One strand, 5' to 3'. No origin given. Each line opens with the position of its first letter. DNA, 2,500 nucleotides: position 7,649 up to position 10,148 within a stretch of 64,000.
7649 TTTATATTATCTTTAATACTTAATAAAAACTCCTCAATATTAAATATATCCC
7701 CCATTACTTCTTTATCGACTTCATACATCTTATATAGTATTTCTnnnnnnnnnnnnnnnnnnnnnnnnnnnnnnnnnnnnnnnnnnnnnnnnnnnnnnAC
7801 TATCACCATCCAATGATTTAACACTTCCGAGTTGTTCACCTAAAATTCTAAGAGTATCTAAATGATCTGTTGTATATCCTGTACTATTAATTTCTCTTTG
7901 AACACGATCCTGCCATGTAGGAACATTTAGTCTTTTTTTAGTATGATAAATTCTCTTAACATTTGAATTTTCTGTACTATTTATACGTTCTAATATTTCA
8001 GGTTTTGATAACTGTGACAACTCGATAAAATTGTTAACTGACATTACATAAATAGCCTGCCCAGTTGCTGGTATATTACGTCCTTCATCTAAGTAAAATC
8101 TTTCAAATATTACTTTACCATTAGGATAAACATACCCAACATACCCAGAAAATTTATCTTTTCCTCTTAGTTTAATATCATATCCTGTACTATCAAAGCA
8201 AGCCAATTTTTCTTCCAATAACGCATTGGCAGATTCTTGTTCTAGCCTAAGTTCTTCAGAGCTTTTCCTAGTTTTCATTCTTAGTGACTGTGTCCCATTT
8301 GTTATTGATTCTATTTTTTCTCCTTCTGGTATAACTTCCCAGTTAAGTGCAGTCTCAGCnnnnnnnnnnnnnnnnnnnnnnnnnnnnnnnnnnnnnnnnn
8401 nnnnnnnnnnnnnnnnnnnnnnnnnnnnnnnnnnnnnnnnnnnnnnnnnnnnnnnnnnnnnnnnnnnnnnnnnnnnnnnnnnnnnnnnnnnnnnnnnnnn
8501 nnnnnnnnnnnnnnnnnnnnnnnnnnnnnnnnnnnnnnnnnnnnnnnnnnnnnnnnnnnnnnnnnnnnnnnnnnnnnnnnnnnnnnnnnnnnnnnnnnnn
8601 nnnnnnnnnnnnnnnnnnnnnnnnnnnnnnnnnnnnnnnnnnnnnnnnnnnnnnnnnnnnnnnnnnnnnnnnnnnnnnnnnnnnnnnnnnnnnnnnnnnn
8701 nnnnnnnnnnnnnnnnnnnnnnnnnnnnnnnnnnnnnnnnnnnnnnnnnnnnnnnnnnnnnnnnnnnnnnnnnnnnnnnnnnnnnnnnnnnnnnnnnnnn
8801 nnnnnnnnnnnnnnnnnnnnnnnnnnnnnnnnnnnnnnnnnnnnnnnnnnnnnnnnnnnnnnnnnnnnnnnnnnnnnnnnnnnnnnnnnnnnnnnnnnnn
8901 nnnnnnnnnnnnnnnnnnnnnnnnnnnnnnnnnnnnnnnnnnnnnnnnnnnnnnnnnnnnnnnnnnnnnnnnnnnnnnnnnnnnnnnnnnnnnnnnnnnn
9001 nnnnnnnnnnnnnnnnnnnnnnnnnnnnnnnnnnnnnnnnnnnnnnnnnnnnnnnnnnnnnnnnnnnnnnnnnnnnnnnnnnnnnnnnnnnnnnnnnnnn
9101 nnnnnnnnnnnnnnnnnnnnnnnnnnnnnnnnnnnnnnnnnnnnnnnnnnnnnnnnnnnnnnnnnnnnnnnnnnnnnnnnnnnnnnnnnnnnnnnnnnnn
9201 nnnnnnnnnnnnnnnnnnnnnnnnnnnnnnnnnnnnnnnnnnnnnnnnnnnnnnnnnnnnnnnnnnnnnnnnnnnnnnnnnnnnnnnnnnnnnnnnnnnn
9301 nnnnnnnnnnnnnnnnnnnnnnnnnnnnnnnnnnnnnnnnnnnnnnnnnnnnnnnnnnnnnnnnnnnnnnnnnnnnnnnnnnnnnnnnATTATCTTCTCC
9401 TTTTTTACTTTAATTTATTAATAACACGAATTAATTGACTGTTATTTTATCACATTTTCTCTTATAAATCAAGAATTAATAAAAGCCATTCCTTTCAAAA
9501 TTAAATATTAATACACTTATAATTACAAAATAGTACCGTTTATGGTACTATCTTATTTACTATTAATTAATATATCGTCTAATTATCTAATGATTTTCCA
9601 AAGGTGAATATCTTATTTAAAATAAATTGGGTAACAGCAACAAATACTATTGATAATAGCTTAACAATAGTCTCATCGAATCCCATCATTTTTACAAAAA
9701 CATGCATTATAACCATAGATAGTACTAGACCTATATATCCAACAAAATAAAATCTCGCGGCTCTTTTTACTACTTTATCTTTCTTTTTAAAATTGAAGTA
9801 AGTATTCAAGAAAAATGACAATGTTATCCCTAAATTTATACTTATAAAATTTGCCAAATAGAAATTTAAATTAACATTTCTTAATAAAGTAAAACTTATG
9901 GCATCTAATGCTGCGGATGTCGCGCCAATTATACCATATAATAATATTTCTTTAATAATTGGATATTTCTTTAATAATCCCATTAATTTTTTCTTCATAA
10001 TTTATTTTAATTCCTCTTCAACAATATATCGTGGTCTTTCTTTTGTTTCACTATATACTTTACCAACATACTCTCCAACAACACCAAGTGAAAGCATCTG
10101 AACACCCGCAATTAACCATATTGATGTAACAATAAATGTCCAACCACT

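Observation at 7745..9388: Orphan 547-aa protein of unknown function between scpA region and gtrA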

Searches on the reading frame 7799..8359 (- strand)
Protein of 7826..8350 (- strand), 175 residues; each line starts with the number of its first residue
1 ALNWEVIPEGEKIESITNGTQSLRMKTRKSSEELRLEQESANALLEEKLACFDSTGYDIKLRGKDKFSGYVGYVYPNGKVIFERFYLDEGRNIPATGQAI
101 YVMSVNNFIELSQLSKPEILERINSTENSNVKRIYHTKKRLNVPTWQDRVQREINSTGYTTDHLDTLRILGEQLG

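Call 12: find_homologous_proteins(query=window:7826-8350:-, max_evalue=0.01)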
Query seq(175 aa): 81 candidates shared short words with the query, none scored E <= 0.01.

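Call 61: predict_structure(alignment_id=A4)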
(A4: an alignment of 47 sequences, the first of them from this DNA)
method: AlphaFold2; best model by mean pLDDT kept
length: 187 residues; sequences in the alignment: 47
mean_pLDDT: 86.4   pTM: 0.83
mean pLDDT of the five models: 86.4, 85.4, 84.4, 83.7, 83.2
residues with pLDDT >= 90: 118; 70-90: 43; 50-70: 22; < 50: 4
segments of 3 or more residues with pLDDT < 50: 185-187
pLDDT, mean of each block of 10 residues (from residue 1): 77 75 64 92 94 95 94 95 96 93 94 91 84 90 94 95 78 80 49
secondary structure, 60 per line:
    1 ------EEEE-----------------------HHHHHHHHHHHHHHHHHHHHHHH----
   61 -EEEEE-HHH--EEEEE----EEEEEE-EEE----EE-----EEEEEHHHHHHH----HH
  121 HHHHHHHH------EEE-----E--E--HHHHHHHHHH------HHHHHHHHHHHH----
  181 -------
elements in order: E7-10 H34-56 E62-66 E73-77 E82-87 E89-91 E103-107 H108-114 H119-128 E135-137 H149-158 H165-176

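Call 87: search_solved_structures(query=A4, max_evalue=10, show_alignments=3)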
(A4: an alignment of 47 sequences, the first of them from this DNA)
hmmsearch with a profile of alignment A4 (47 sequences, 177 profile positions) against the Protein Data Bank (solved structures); distinct sequences matched with E-value up to 10: 2.
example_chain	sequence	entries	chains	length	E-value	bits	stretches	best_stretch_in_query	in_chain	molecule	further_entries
7x99_A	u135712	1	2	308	0.48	13.1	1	103-139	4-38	ornithine carbamoyltransferase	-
2qqz_A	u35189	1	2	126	1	12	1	95-145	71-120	Glyoxalase family protein, putative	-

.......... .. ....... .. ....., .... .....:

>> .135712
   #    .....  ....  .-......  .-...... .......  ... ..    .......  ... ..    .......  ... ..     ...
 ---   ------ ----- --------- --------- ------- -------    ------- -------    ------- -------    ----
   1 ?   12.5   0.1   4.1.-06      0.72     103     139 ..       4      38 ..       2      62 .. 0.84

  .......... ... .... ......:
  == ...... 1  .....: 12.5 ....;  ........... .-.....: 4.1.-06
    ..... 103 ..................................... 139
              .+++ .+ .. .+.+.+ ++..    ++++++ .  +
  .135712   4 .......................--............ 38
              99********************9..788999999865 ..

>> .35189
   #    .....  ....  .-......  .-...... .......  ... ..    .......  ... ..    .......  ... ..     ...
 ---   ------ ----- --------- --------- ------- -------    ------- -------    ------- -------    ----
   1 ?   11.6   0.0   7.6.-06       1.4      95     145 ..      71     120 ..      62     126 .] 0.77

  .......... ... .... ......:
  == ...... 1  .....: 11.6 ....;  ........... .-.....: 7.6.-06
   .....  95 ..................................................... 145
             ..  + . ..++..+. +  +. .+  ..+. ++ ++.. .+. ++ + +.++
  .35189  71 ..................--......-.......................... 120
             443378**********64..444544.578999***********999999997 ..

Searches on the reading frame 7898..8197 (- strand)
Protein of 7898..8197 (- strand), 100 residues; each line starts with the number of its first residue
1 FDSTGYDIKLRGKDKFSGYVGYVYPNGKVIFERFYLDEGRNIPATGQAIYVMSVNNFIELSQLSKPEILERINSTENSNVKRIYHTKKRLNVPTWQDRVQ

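Call 29: find_related_loci(query=A2, collection=genome_contigs, flank=7000)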
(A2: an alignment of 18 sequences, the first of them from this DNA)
Query A2 (100 aa) in genome_contigs; peptide patterns used: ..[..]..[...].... (x = any residue, [..] = any of these).
56 stretches matched a pattern; 53 encode a relative of the query (tblastn E <= 1e-3); 53 distinct loci.
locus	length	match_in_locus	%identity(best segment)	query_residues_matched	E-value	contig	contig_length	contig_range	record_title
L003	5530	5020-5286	53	1-91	2e-28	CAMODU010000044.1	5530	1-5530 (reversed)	MAG: uncultured bacterium isolate SRR873606_bin.1_metaWRAP_v1.3_MAG genome assembly, contig: NODE_44411_length_5530_cov_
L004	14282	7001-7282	49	1-99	5e-27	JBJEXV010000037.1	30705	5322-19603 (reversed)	MAG: Candidatus Coprovivens sp. isolate PUUB64_bin.034 NODE_421_length_30705_cov_17.518108, whole genome shotgun sequenc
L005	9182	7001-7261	51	1-87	2e-26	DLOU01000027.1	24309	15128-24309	MAG TPA_asm: Bacillales bacterium UBA7476 UBA7476_contig_352, whole genome shotgun sequence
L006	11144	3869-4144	46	1-99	9e-26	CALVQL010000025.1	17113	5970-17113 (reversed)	MAG: uncultured Bacilli bacterium isolate BRZ_SR__bin22 genome assembly, contig: BRZ_SR__NODE_4105_length_17113_cov_7.99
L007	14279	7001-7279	42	1-99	1e-25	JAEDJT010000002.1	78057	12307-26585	MAG: Bacilli bacterium isolate MAG195 NODE_120_length_78057_cov_10.962488, whole genome shotgun sequence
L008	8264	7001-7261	49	1-87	2e-25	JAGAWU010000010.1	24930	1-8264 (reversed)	MAG: Bacilli bacterium isolate RGIG8845 Water_deer_Omasum-1__c34014, whole genome shotgun sequence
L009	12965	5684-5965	45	1-100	2e-25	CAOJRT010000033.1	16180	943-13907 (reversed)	MAG TPA_asm: uncultured Bacillales bacterium isolate SRR15604628_bin.33_metawrap_v1.3_MAG genome assembly, contig: NODE.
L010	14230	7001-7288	42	1-99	3e-24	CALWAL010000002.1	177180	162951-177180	MAG: uncultured Bacilli bacterium isolate BRZ_FM__bin62 genome assembly, contig: BRZ_FM__NODE_134_length_177180_cov_46.1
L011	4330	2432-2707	43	1-99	6e-24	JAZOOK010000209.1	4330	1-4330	MAG: Candidatus Coprovivens sp. isolate T1900045629_YK20190323.MAGScoT_cleanbin_000017 SGB_8053_k141_537749, whole genom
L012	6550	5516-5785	45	1-91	4e-23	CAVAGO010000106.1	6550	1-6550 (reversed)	bacterium isolate H07602-L1_cleanbin_000025 genome assembly, contig: Spades_H07602-L1_contig_5354, whole genome shotgun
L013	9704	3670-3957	42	1-99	4e-23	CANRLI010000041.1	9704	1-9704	MAG: uncultured Bacilli bacterium isolate Lapin-011__bin40 genome assembly, contig: Lapin-011__NODE_7902_length_9704_cov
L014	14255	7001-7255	50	1-86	6e-23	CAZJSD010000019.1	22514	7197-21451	MAG TPA_asm: uncultured Muribaculaceae bacterium isolate SRP278969_co1_136 genome assembly, contig: NODE_2544_length_225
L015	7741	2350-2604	48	1-85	1e-22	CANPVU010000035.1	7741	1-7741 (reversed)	MAG: uncultured Bacilli bacterium isolate Lapin-001__bin42 genome assembly, contig: Lapin-001__NODE_7831_length_7741_cov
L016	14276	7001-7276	44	1-95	2e-22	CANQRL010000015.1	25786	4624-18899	MAG: uncultured Bacilli bacterium isolate Lapin-008__bin44 genome assembly, contig: Lapin-008__NODE_2198_length_25786_co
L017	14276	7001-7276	41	1-99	3e-22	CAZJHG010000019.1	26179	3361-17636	MAG TPA_asm: uncultured Muribaculaceae bacterium isolate SRP225648_co1_607 genome assembly, contig: NODE_4068_length_261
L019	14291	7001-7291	41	1-100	4e-22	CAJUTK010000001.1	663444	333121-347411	MAG TPA_asm: uncultured Bacilli bacterium isolate MGBC165900 genome assembly, contig: MGBC165900.1, whole genome shotgun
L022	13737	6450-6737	39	1-99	8e-21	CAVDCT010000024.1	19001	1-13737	Roseburia sp. AF12-17LB isolate H07620-L1_cleanbin_000017 genome assembly, contig: Spades_H07620-L1_contig_2070, whole g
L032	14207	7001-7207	46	1-69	1e-18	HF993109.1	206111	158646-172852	Mycoplasma sp. CAG:956 genomic scaffold, scf94, whole genome shotgun sequence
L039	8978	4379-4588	43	1-70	5e-18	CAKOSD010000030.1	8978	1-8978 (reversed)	MAG: uncultured Bacilli bacterium isolate REFINED_METABAT215_TOP10_CONTIGS_1500_ASSEMBLY_K77_MERGED__Hadza_MoBio_C-REDO_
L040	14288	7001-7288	42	1-99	6e-23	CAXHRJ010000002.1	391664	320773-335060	MAG: uncultured Bacilli bacterium isolate ena-SAMPLE-TAB-22-03-2024-10:43:23:847-115527 genome assembly, contig: NODE_83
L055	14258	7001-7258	32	1-99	6e-10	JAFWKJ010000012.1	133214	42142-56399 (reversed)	MAG: Bacilli bacterium isolate RGIG5819 Sheep_Ileum.Co__c553752, whole genome shotgun sequence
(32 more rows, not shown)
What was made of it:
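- Coprovivens or 'Mycoplasma sp. CAG:956' (call 29). The taxonomic restriction rests on one peptide pattern scanned in one genome collection (call 29). The taxonomic range appears narrow, unlike typical defence genes that move horizontally (call 29).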

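Call 66: find_related_loci(query=A2, collection=viral_contigs, flank=6000)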
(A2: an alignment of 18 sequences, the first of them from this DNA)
Query A2 (100 aa) in viral_contigs; peptide patterns used: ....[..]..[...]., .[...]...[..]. (x = any residue, [..] = any of these).
96 stretches matched a pattern, but none encodes a relative of the query by tblastn (E <= 1e-3).

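Call 68: search_protein_families(library=pfam, proteins=[L010:3898-5724:+, L019:4087-5676:+, L040:4186-5679:+, L022:3684-4979:+, L015:2801-4066:+, L039:5795-6499:+, L032:8166-8996:+, L055:3953-5650:+, L007:4405-5469:+, L016:2343-3590:+], max_evalue=0.01)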
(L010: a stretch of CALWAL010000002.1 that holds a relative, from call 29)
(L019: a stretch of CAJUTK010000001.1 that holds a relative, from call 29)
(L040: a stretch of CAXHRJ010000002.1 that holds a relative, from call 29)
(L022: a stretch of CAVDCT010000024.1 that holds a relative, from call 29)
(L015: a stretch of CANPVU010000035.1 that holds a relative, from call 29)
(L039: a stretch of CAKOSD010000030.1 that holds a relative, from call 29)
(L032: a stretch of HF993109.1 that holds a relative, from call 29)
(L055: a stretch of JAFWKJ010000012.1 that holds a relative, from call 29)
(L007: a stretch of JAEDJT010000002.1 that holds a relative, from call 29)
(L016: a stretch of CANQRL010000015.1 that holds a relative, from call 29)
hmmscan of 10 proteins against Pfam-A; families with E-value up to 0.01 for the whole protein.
L010:3898-5724:+ (609 aa): 0 families

L019:4087-5676:+ (530 aa): 0 families

L040:4186-5679:+ (498 aa): 3 families
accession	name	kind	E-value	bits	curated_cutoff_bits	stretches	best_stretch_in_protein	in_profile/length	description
PF02517.21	Rce1-like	-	1.2e-19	70.8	22.4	1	130-234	3-92/93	Type II CAAX prenyl endopeptidase Rce1-like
PF13240.11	Zn_Ribbon_1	-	7.2e-05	22.9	25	1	5-26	1-22/23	zinc-ribbon domain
PF12773.13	DZR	-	0.0029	18.2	27.3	1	6-24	27-45/45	Double zinc ribbon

L022:3684-4979:+ (432 aa): 1 family
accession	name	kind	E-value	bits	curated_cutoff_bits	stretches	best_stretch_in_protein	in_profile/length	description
PF00459.30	Inositol_P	-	1.5e-33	116.9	27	1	22-224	25-245/271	Inositol monophosphatase family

L015:2801-4066:+ (422 aa): 3 families
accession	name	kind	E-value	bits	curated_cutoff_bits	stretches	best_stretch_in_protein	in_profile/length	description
PF22789.1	DUF4026_C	-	3.2e-27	95.7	27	1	177-282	3-114/114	Protein of unknown function (DUF4026) C-terminal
PF13218.11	DUF4026_N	-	4.4e-21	75.9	27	1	24-167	1-147/147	Protein of unknown function (DUF4026) N-terminal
PF10077.14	DUF2314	-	3.4e-09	37.3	22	1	343-409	38-104/134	Uncharacterized protein conserved in bacteria (DUF2314)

L039:5795-6499:+ (235 aa): 0 families

L032:8166-8996:+ (277 aa): 0 families

L055:3953-5650:+ (566 aa): 0 families

L007:4405-5469:+ (355 aa): 1 family
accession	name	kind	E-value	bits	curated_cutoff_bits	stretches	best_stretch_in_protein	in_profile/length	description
PF11187.14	Mbeg1-like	-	8.2e-66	222.1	21.1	1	84-303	2-224/224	Mbeg1-like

L016:2343-3590:+ (416 aa): 0 families

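Call 78: search_protein_families(library=ncbifam, proteins=[L019:7387-7848:+, L017:7381-7815:+, L007:7390-7857:+], max_evalue=0.1)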
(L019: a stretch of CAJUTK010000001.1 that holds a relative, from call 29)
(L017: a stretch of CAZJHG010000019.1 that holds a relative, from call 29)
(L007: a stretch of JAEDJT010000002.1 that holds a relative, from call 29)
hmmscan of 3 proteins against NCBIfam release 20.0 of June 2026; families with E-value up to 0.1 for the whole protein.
L019:7387-7848:+ (154 aa): 0 families

L017:7381-7815:+ (145 aa): 0 families

L007:7390-7857:+ (156 aa): 1 family
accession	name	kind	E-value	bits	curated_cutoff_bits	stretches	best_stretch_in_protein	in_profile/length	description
NF041439.1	TraE_Enteroc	subfamily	0.0067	16.9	100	1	79-152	4-75/99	type IV conjugative transfer system protein TraE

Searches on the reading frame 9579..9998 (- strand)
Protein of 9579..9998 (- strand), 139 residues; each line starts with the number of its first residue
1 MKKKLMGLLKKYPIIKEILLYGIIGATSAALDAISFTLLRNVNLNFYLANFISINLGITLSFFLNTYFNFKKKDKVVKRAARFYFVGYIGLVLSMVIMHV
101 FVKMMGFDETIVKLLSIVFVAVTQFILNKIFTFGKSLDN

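Call 3: search_protein_families(library=pfam, proteins=[window:9579-9998:-], max_evalue=1)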
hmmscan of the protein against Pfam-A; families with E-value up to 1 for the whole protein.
window:9579-9998:- (139 aa): 6 families
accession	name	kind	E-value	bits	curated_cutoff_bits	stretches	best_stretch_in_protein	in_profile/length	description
PF04138.20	GtrA_DPMS_TM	-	9.1e-21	74.7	26.1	1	21-133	2-117/117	GtrA/DPMS, transmembrane domain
PF14264.12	Glucos_trans_II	-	0.00011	21.9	30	1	51-135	142-234/317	Glucosyl transferase GtrII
PF19853.4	DUF6328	-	0.01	16.4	26.3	1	65-123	75-134/142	Family of unknown function (DUF6328)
PF11833.13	CPP1-like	-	0.092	12.8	28.4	1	35-125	116-190/196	Protein CHAPERONE-LIKE PROTEIN OF POR1-like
PF04246.17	RseC_MucC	-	0.19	12.1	24.4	1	73-129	60-113/130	Positive regulator of sigma(E), RseC/MucC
PF06081.17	ArAE_1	-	0.31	11.6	22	1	88-124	55-91/141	Aromatic acid exporter family member 1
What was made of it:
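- Checked: GtrA is upstream at 9579-9998 (PF04138, E 9e-21, call 3).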
